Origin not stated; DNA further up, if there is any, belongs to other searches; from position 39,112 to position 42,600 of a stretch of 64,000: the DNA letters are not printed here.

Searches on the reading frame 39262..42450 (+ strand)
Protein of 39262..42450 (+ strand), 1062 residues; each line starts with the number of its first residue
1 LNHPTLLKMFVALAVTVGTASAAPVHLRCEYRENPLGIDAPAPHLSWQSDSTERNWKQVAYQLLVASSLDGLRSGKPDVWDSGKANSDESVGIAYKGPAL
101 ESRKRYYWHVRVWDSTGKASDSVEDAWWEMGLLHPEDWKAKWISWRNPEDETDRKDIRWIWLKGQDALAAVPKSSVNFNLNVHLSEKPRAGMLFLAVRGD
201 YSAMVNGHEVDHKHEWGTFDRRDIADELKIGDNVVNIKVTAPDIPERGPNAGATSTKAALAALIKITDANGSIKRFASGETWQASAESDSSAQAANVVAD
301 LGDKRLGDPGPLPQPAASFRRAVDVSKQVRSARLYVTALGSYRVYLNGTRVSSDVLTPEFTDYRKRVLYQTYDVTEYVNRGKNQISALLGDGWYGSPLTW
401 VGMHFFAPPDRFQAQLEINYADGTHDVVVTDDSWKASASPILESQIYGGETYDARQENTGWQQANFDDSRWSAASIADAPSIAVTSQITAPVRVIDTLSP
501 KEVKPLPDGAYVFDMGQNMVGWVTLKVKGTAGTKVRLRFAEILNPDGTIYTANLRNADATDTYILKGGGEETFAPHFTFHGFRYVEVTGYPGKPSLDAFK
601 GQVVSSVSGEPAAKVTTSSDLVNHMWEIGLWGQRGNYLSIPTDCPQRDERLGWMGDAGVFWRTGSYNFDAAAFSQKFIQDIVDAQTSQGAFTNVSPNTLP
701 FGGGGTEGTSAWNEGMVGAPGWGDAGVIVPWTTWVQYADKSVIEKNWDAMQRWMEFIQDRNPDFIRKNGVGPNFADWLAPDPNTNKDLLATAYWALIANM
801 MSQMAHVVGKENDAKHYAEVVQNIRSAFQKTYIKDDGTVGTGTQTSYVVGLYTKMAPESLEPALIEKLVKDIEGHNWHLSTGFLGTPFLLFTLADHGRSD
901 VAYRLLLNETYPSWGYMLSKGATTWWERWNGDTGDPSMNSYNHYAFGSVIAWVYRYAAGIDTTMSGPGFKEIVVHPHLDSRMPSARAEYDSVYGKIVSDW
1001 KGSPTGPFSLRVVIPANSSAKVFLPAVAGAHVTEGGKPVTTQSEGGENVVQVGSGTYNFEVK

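Call 13: search_protein_families(library=pfam, proteins=[window:39262-42450:+], max_evalue=0.00001)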
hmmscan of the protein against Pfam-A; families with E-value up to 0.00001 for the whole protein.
window:39262-42450:+ (1062 aa): 5 families
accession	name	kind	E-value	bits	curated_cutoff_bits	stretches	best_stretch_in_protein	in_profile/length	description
PF17389.8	Bac_rhamnosid6H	-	5.8e-112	374.8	24.5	1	612-956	3-338/339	Bacterial alpha-L-rhamnosidase 6 hairpin glycosidase domain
PF08531.16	Bac_rhamnosid_N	-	9.3e-64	214.8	25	1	327-495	1-171/172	Alpha-L-rhamnosidase N-terminal domain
PF25788.1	Ig_Rha78A_N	-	9.4e-41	138.8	27.4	1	24-134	1-105/105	Rha78A-like, N-terminal immunoglobulin domain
PF05592.18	Bac_rhamnosid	-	2.7e-37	127.2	22.2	1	506-604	3-101/102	Bacterial alpha-L-rhamnosidase concanavalin-like domain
PF17390.7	Bac_rhamnosid_C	-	1.1e-18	67.2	22.1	1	964-1035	4-74/78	Bacterial alpha-L-rhamnosidase C-terminal domain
